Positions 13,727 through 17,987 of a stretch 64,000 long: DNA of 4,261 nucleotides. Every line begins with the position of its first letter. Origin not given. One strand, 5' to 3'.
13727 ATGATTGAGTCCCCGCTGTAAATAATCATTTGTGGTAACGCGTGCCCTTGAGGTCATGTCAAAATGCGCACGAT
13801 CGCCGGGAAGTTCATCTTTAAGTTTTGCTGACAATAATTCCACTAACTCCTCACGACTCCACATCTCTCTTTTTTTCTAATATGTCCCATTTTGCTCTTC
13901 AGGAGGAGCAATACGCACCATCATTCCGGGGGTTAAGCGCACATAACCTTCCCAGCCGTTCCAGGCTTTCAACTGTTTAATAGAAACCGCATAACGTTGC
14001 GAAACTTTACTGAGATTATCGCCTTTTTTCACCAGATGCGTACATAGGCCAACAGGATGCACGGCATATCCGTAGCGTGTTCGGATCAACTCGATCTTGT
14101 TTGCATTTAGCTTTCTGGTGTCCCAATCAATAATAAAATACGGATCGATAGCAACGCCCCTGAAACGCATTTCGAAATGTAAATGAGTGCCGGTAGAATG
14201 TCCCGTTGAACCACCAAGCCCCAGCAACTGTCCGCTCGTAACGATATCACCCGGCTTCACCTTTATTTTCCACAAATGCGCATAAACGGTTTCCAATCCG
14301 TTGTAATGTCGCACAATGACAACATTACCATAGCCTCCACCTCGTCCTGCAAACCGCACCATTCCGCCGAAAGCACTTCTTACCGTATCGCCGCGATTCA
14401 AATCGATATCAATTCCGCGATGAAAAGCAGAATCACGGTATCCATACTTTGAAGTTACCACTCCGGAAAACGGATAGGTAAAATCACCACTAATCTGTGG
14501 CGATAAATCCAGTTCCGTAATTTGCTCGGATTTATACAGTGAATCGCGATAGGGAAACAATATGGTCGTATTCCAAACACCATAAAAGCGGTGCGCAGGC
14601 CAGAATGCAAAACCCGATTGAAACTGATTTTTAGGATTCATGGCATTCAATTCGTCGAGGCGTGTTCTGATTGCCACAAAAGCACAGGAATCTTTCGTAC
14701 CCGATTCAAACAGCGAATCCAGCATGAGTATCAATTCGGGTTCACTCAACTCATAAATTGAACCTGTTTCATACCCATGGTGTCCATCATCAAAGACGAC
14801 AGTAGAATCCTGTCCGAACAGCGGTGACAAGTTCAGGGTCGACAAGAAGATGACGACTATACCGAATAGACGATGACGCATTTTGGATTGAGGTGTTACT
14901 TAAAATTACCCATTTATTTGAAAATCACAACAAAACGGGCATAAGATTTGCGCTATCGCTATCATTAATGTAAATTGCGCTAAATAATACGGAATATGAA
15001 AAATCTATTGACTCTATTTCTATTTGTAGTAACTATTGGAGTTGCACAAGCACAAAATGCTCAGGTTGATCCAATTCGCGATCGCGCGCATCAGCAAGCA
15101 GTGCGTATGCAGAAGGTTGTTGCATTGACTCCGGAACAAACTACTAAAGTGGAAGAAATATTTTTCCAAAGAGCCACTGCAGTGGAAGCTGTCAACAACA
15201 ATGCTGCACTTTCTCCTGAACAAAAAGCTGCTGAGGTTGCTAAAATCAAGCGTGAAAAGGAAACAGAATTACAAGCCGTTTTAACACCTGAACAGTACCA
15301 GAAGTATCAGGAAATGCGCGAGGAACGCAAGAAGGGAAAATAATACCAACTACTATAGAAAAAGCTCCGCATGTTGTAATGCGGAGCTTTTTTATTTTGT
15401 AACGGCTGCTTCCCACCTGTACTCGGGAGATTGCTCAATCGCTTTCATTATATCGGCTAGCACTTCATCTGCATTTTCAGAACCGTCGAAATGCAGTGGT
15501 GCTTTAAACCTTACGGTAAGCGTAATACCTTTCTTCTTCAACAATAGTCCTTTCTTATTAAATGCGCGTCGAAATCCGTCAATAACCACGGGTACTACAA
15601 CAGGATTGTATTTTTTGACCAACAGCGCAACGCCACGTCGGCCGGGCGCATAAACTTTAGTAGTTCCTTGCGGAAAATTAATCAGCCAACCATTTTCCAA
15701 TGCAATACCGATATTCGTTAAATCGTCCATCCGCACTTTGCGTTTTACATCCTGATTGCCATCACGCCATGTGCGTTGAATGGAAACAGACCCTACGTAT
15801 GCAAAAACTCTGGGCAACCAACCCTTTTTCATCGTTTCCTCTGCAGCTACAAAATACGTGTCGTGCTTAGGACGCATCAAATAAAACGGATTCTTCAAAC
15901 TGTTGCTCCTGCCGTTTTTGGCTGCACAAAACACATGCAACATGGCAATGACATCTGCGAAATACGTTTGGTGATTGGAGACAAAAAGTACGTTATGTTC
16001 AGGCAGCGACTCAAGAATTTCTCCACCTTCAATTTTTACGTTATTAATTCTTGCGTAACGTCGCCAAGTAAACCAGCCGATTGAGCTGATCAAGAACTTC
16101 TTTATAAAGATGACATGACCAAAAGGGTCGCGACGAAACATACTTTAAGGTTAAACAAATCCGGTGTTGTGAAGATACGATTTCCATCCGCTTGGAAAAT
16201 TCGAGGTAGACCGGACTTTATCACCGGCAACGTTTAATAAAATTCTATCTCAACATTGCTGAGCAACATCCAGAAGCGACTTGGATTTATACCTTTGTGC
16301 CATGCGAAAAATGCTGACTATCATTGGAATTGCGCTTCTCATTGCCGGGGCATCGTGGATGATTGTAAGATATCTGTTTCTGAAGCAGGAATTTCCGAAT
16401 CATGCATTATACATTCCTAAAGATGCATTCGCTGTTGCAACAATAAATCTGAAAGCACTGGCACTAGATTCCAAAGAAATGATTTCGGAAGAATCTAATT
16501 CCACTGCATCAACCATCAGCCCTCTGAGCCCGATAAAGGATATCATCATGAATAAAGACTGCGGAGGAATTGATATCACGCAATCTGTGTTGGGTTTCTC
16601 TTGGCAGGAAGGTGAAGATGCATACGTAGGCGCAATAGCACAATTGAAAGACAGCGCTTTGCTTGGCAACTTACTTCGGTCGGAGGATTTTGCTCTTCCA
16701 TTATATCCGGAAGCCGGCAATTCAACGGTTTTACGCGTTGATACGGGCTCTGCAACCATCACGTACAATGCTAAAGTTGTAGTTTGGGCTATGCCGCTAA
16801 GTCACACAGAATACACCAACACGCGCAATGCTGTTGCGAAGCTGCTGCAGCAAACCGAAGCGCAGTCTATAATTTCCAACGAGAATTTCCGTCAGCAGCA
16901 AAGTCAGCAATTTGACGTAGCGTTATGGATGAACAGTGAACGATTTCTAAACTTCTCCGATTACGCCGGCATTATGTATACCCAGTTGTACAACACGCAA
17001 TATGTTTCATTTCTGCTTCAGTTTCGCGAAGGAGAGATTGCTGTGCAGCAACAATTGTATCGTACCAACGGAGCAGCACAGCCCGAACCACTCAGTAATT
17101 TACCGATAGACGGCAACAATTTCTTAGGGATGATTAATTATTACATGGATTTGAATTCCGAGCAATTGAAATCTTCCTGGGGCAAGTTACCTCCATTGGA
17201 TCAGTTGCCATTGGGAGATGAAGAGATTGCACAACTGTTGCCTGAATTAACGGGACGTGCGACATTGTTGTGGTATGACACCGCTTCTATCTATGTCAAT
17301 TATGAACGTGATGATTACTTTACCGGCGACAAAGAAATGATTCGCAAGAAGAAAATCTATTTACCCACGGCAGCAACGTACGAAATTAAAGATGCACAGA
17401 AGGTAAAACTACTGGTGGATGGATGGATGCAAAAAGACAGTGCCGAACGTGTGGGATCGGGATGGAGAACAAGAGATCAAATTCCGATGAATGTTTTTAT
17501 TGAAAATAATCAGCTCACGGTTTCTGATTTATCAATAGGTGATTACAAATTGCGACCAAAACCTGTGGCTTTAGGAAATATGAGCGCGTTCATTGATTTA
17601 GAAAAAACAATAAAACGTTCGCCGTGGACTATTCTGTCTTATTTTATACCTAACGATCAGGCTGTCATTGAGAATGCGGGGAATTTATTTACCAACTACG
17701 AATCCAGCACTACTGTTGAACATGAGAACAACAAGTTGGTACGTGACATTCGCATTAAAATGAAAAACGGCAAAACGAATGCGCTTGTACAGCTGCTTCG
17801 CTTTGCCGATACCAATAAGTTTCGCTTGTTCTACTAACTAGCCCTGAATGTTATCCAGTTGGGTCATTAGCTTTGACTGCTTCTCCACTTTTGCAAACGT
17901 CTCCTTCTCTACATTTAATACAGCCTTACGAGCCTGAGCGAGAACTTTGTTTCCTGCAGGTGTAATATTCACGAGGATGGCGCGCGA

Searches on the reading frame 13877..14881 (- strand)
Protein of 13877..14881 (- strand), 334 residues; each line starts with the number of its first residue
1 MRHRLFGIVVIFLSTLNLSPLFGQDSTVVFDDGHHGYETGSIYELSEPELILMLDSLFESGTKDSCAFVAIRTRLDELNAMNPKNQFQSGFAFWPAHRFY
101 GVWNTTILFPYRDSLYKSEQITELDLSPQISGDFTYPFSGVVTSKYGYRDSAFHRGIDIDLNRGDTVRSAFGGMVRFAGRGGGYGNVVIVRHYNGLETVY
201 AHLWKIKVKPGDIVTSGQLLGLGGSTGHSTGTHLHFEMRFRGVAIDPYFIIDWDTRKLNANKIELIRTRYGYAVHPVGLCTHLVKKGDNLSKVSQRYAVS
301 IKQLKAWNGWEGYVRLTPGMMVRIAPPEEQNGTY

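Call 82: search_protein_families(library=pfam, proteins=[window:13877-14881:-], max_evalue=0.00001)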
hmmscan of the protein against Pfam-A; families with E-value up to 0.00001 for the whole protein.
window:13877-14881:- (334 aa): 2 families
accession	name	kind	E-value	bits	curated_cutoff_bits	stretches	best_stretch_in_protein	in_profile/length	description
PF01551.29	Peptidase_M23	-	1.4e-31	109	28.7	1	153-247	2-96/96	Peptidase family M23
PF01476.26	LysM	-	1.1e-09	38.6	20.9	1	282-324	1-42/43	LysM domain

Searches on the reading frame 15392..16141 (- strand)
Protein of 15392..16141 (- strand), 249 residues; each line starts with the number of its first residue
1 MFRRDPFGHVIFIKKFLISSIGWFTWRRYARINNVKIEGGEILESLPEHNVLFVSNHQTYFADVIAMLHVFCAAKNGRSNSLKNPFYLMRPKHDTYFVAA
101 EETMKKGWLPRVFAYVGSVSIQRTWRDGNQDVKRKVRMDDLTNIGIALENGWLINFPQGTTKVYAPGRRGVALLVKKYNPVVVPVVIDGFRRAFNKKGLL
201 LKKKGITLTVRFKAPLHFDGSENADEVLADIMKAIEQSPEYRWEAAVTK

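Call 82: search_protein_families(library=pfam, proteins=[window:15392-16141:-], max_evalue=0.00001)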
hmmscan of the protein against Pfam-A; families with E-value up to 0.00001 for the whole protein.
window:15392-16141:- (249 aa): 1 family
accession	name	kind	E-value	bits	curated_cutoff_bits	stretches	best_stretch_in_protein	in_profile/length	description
PF01553.26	Acyltransferase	-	6.4e-09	36.2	23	1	43-187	7-131/132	Acyltransferase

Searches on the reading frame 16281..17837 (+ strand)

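Call 82: search_protein_families(library=pfam, proteins=[window:16281-17837:+], max_evalue=0.00001)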
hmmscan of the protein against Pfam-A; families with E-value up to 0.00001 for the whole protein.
window:16281-17837:+ (518 aa): 1 family
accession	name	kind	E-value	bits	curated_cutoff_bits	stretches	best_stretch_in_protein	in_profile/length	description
PF16120.10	DUF4836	-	2e-16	60.5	27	1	45-266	5-237/481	Domain of unknown function (DUF4836)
